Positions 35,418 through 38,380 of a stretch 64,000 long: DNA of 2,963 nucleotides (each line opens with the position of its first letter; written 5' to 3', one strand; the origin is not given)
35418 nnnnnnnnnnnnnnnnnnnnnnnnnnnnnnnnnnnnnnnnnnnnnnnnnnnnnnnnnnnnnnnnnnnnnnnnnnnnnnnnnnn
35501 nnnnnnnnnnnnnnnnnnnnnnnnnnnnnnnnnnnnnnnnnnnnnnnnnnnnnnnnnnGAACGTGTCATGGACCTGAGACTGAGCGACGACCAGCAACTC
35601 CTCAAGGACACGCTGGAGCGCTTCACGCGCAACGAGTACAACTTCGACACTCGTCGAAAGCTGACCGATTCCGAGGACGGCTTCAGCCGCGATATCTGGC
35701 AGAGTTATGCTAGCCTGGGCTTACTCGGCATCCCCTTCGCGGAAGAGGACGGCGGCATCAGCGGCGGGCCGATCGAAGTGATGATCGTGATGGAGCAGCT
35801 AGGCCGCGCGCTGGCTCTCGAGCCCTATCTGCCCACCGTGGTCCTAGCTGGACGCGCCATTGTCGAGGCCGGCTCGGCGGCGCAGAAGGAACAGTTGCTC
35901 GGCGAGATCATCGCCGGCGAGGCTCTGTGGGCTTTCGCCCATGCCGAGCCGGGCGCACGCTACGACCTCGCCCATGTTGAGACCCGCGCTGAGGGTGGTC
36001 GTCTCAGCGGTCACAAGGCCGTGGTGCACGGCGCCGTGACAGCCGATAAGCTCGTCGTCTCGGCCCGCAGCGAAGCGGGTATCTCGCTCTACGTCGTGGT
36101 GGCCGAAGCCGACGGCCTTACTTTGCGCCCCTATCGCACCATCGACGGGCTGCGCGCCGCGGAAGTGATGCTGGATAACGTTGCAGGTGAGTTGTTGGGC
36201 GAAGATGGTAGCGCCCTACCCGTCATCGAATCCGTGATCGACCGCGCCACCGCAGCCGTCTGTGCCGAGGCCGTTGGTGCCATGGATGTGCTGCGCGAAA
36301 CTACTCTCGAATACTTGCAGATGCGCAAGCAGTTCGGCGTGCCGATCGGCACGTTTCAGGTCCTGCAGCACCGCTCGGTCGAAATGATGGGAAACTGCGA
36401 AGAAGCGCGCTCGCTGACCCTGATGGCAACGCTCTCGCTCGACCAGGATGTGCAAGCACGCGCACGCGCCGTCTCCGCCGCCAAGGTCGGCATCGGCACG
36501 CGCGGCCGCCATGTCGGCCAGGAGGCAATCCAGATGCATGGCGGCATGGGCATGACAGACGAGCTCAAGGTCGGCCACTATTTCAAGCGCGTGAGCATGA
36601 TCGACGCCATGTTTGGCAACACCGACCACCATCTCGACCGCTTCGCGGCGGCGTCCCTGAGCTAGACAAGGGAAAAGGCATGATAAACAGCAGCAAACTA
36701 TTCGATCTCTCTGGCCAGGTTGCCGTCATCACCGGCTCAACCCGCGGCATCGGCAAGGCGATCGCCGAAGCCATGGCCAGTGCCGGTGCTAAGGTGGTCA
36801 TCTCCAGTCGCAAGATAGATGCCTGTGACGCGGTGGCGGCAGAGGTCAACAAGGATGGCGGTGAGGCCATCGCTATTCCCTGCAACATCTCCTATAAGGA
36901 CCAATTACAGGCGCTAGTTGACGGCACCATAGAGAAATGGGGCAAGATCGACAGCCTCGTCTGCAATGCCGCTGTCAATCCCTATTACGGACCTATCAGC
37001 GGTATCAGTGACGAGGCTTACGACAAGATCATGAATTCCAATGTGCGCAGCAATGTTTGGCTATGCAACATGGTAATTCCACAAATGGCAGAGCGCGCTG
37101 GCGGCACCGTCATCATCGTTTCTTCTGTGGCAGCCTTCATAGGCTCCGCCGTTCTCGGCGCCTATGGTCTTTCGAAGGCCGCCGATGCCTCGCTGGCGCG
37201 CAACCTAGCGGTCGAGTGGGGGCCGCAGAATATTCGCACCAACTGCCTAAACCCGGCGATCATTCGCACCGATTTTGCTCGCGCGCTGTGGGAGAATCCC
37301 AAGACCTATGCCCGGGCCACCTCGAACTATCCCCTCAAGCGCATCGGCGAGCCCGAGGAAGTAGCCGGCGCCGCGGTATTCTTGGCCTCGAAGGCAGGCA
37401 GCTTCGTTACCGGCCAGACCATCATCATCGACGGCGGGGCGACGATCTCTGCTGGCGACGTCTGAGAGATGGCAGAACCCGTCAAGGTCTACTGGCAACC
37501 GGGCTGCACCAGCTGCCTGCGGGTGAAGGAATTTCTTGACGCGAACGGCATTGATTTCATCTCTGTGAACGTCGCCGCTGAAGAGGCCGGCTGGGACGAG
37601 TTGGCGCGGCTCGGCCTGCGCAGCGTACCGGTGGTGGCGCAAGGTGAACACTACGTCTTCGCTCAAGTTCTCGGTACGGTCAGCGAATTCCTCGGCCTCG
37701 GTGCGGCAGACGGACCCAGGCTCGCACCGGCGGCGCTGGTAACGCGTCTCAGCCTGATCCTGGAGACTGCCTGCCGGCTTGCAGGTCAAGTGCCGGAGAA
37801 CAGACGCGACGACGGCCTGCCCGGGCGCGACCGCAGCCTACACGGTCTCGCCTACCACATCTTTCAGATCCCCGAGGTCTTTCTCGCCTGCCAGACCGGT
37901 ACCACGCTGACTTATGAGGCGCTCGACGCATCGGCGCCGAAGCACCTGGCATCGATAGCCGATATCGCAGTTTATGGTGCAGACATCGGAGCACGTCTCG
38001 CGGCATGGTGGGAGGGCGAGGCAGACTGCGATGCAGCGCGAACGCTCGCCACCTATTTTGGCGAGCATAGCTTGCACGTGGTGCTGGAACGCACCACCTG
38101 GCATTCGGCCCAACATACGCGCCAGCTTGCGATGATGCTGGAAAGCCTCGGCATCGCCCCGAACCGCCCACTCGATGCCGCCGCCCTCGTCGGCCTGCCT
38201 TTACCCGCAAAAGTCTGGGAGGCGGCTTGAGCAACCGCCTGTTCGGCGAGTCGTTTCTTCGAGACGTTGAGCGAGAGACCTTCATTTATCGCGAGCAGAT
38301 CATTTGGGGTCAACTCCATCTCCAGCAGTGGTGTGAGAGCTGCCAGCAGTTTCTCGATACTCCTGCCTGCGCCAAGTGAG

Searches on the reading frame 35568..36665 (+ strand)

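Call 16: search_protein_families(library=pfam, proteins=[window:35568-36665:+], max_evalue=0.0001)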
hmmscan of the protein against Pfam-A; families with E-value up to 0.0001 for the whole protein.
window:35568-36665:+ (365 aa): 3 families
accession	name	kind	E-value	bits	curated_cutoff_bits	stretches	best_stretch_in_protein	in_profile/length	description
PF00441.29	Acyl-CoA_dh_1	-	2.5e-22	80.1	22.4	1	219-362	6-148/150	Acyl-CoA dehydrogenase, C-terminal domain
PF02771.21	Acyl-CoA_dh_N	-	8.4e-19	68.5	22.9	1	6-118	1-113/113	Acyl-CoA dehydrogenase, N-terminal domain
PF02770.24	Acyl-CoA_dh_M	-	9.2e-10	39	33.3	1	122-205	1-97/97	Acyl-CoA dehydrogenase, middle domain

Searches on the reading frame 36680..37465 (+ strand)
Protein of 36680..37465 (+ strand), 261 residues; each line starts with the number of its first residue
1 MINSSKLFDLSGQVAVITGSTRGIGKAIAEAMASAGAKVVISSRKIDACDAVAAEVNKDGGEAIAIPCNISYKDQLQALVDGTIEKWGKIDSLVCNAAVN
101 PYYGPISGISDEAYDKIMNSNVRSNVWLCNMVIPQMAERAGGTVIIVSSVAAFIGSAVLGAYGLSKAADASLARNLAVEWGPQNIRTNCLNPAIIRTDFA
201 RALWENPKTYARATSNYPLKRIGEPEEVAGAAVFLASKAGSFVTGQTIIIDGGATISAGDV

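Call 16: search_protein_families(library=pfam, proteins=[window:36680-37465:+], max_evalue=0.0001)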
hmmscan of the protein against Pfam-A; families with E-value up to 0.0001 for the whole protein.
window:36680-37465:+ (261 aa): 3 families
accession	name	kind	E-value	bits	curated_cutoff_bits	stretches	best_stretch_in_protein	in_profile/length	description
PF13561.12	adh_short_C2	-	3.4e-64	217.1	27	1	21-255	5-236/236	Enoyl-(Acyl carrier protein) reductase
PF00106.31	adh_short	-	5.6e-51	173.2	26.6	1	13-206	1-193/195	short chain dehydrogenase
PF08659.16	KR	-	8.4e-15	55.6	22.6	1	15-174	3-161/180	KR domain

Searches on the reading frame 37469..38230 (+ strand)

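Call 16: search_protein_families(library=pfam, proteins=[window:37469-38230:+], max_evalue=0.0001)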
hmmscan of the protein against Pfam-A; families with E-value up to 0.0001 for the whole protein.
window:37469-38230:+ (253 aa): 1 family
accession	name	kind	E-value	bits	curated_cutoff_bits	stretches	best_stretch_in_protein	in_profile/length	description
PF00462.30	Glutaredoxin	-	2e-10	41.2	22.9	1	5-61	1-58/60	Glutaredoxin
